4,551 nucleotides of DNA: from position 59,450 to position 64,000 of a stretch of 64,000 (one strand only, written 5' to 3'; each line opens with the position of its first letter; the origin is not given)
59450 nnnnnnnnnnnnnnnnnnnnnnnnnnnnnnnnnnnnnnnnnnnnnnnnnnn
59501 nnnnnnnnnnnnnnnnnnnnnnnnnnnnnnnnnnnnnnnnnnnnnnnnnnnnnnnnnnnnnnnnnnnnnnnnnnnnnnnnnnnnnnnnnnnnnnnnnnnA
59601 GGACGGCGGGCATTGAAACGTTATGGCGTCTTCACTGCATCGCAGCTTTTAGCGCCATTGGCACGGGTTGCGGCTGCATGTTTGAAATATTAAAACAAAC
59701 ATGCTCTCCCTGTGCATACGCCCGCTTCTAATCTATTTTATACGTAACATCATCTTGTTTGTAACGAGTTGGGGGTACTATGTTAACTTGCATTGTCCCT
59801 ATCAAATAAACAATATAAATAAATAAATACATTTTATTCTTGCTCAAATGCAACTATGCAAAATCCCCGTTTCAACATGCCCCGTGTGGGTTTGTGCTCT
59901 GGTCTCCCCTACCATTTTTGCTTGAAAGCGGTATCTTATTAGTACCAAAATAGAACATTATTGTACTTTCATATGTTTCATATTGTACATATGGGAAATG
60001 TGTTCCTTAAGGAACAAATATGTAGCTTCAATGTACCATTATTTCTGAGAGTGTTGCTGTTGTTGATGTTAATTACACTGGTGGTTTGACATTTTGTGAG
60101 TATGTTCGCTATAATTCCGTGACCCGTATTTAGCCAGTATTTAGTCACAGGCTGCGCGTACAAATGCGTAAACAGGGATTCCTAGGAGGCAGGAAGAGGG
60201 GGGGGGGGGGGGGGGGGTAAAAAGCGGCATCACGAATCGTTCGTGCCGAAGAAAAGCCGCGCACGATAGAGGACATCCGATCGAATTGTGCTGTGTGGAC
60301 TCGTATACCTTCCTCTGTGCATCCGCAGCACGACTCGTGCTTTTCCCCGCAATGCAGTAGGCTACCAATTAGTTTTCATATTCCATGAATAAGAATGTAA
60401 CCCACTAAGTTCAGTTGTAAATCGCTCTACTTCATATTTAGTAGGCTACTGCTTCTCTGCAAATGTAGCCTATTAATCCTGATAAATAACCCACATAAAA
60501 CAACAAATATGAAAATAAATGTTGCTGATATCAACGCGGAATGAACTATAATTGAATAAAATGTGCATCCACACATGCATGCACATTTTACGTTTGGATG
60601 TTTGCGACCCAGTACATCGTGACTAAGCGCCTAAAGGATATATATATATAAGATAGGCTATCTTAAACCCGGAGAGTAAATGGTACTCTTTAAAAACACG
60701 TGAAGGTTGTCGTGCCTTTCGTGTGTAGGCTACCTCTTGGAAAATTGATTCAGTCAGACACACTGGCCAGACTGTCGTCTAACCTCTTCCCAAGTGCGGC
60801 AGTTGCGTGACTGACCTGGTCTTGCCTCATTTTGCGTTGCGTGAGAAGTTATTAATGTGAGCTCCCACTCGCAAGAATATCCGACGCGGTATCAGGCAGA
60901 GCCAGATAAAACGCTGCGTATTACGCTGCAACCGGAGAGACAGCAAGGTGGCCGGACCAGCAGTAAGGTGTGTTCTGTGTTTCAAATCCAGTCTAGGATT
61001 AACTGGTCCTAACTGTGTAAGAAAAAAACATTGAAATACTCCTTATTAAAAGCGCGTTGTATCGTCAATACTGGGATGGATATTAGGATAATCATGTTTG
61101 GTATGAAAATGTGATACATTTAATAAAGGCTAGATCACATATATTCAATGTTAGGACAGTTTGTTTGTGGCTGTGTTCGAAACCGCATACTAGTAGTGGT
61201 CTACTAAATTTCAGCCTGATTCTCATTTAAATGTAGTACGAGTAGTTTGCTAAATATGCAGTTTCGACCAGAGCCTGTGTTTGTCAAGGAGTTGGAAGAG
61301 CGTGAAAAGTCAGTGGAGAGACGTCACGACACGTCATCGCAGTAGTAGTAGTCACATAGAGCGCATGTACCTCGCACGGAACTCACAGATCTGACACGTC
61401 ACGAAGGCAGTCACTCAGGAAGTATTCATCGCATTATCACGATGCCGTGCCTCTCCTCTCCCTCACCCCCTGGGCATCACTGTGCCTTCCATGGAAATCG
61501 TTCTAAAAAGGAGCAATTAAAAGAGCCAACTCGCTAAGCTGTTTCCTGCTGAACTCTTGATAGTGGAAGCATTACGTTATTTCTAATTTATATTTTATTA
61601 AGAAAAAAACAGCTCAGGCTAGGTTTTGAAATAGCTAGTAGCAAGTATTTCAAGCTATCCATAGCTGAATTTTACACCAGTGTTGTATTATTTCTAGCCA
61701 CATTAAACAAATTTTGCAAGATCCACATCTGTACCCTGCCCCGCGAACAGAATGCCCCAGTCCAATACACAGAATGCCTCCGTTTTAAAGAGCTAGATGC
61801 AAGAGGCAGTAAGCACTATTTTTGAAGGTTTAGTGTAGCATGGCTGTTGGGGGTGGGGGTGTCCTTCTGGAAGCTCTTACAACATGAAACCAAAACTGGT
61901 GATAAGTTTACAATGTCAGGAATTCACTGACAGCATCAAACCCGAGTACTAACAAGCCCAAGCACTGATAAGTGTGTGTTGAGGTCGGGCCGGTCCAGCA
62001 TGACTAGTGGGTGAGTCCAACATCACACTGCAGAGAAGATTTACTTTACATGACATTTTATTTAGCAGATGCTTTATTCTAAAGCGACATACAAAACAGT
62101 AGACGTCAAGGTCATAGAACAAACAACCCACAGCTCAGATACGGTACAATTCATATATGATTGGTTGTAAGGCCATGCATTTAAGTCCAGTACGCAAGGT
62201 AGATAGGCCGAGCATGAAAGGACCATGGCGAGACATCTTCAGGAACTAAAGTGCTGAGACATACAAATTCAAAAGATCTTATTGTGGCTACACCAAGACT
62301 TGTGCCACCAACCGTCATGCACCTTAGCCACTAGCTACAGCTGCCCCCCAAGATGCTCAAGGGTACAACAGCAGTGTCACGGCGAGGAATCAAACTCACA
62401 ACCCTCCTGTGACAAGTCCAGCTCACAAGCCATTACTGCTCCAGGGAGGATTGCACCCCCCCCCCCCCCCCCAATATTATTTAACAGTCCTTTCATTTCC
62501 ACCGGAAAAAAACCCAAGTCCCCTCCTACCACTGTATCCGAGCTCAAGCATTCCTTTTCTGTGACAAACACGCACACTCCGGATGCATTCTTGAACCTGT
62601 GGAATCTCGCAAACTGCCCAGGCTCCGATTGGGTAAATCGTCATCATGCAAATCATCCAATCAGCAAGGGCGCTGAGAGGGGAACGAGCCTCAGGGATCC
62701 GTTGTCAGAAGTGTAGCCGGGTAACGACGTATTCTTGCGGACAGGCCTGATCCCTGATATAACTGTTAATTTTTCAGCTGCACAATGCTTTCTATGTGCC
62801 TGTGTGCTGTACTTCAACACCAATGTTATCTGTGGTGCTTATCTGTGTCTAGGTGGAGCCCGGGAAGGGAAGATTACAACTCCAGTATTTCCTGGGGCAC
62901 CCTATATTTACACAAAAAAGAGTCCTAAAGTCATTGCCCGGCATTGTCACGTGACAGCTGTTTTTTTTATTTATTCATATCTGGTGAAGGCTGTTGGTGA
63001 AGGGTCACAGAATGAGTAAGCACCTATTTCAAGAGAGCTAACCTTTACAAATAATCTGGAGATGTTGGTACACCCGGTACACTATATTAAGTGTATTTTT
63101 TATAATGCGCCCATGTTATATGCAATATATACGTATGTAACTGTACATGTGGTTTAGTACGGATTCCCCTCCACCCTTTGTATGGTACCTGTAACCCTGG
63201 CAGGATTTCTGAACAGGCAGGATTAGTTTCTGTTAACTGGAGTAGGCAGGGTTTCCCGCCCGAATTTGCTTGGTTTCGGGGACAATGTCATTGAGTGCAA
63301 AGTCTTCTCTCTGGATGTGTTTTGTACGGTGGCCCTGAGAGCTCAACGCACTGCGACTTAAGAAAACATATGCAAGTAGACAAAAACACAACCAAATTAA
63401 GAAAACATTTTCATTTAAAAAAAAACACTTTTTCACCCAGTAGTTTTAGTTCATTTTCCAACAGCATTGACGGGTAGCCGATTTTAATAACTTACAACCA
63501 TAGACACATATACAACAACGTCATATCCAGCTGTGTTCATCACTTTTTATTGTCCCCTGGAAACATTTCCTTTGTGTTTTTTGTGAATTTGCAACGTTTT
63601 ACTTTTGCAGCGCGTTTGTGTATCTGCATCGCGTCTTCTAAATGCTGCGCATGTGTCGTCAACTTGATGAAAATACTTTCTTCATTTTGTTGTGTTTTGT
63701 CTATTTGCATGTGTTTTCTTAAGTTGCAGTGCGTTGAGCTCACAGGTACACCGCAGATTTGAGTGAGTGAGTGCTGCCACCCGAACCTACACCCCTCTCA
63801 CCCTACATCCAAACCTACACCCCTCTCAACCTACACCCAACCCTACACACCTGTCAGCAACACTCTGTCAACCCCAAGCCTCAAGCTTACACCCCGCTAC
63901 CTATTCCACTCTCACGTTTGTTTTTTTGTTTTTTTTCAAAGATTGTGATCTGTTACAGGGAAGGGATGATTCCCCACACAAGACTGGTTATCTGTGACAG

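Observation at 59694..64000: The bacterial gene string stops at the nnr stop codon and is followed by 4.3 kb of eukaryote-like DNA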

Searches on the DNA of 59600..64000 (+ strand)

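Call 14: search_rna_families(source=window, start=59600, end=64000, threshold=evalue, max_evalue=10, show_alignments=4)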
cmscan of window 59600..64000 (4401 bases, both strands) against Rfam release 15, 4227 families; matches with E-value up to 10: 5.
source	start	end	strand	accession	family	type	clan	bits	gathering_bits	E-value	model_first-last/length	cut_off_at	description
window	62052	62105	-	RF00436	UnaL2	Cis-reg;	-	36.8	55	0.00016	1-54/54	no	UnaL2 LINE 3' element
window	60102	60218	-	RF01986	ZEB2_AS1_3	Gene; lncRNA;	-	18.9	55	0.95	1-100/100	no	ZEB2 antisense RNA 1 conserved region 3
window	60557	60618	-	RF04339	Plastid-psbJ-3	Cis-reg;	CL00152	18.8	61.7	9.9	27-125/125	no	Plastid-psbJ-3 3UTR RNA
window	61828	61876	+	RF02216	ZNFX1-AS1_2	Gene; lncRNA;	-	14.4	45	3.9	1-93/93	no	ZNFX1 antisense RNA 1 conserved region 2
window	62535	62591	-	RF02248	Six3os1_3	Gene; lncRNA;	-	13.5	40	4.2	1-75/75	no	Six3os1 conserved region 3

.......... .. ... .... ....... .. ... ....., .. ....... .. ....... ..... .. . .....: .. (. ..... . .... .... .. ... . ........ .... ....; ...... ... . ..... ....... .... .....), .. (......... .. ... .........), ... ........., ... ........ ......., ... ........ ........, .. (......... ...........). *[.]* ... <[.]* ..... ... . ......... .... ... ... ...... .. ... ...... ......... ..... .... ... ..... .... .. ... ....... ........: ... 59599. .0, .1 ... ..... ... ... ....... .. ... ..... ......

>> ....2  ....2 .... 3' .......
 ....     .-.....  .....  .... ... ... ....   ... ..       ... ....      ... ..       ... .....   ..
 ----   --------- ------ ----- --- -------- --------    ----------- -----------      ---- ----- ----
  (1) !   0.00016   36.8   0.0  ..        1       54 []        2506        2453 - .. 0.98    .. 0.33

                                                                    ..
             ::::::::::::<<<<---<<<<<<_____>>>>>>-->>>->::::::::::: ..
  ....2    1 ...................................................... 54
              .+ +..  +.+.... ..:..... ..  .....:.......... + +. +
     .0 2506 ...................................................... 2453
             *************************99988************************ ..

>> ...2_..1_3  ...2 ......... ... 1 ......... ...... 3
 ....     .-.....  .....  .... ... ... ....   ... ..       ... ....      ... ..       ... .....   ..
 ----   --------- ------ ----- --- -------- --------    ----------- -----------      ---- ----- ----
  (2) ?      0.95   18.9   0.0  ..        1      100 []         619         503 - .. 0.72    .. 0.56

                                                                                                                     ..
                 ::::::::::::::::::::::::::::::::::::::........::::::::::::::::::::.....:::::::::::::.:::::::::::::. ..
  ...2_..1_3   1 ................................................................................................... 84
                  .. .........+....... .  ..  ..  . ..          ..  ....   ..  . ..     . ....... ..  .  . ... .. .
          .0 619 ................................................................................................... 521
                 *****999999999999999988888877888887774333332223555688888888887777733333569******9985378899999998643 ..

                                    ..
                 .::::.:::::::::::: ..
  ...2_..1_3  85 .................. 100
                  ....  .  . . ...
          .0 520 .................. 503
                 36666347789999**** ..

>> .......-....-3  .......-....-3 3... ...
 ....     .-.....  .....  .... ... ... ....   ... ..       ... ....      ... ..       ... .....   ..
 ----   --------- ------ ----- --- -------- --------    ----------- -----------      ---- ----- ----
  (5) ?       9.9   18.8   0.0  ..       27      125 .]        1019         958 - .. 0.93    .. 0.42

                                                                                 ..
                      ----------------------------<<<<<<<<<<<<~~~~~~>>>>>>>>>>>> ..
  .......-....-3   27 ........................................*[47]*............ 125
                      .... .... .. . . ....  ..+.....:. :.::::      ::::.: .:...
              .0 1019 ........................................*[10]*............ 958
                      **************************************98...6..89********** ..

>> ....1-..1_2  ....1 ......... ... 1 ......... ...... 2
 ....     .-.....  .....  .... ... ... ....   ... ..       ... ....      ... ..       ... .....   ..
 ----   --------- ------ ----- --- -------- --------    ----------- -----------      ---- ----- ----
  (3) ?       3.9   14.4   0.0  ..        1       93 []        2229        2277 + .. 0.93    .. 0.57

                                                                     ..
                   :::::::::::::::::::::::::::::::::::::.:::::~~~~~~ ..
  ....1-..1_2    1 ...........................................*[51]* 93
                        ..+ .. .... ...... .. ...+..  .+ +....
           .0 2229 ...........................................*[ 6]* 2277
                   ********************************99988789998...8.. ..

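Call 24: search_rna_families(source=window, start=62030, end=62480, threshold=evalue, max_evalue=10, show_alignments=5)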
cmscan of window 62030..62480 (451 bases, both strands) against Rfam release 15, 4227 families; matches with E-value up to 10: 4.
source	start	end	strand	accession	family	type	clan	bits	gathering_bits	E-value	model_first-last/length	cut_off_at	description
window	62052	62105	-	RF00436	UnaL2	Cis-reg;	-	36.8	55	1.6e-05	1-54/54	no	UnaL2 LINE 3' element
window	62261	62316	-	RF00513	Trp_leader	Cis-reg; leader;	-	14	41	5.2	1-100/100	no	Tryptophan operon leader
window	62262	62355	-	RF02171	RFPL3-AS1_1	Gene; lncRNA;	-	11.5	70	2.6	1-88/88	no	RFPL3 antisense RNA 1 conserved region 1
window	62444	62475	+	RF01151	snoU82P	Gene; snRNA; snoRNA; CD-box;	-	9.2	42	9.4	1-55/55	no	Small nucleolar RNA U82P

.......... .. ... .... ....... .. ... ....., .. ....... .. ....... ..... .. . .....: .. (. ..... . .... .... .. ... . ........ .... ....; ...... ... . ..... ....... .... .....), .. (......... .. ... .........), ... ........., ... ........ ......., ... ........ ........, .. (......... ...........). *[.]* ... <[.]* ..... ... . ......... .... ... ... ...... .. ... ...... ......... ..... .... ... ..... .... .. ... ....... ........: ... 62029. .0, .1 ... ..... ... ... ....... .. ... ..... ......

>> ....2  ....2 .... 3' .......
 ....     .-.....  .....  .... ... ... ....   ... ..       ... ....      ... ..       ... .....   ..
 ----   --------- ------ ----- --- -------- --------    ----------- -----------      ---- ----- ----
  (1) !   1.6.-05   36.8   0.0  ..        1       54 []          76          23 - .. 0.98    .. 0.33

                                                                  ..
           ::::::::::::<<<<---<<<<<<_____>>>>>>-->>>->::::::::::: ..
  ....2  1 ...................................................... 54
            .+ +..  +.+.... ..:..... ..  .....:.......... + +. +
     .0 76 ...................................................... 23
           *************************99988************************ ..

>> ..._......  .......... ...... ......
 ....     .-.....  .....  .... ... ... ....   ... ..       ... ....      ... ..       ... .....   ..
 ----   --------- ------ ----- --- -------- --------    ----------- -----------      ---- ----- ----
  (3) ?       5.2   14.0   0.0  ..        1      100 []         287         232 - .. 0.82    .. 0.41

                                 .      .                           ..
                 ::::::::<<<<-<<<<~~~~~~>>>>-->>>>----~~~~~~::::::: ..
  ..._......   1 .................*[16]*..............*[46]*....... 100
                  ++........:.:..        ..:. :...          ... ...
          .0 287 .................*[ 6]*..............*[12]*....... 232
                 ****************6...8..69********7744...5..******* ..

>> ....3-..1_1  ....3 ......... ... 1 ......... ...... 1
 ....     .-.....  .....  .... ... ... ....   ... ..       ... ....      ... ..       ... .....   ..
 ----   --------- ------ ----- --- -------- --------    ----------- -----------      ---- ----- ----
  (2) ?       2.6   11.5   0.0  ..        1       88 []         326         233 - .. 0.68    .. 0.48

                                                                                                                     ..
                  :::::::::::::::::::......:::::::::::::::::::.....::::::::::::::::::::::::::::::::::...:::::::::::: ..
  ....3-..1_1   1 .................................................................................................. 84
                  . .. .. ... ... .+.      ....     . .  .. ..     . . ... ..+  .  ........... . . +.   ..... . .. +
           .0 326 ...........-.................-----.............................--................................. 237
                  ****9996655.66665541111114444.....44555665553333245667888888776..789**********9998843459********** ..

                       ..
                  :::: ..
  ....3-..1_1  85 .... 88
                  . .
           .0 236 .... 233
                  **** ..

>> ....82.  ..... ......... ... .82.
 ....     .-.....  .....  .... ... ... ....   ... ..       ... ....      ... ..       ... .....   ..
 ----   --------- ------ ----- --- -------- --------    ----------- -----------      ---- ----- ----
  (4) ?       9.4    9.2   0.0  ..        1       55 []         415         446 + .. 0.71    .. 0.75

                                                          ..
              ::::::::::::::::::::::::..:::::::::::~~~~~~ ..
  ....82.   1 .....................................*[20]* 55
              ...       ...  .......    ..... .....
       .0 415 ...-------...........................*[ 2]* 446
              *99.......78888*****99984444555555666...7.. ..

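Call 42: search_dna_similar(query=window:59694-64000:+, collection=plasmids, mode=distant, max_rows=10)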
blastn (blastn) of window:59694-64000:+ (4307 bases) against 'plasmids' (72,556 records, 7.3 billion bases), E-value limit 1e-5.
No match.

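Call 43: search_dna_similar(query=window:59694-64000:+, collection=phages, mode=distant, max_rows=10)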
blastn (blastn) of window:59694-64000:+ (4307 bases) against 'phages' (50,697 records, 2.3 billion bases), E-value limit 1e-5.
No match.
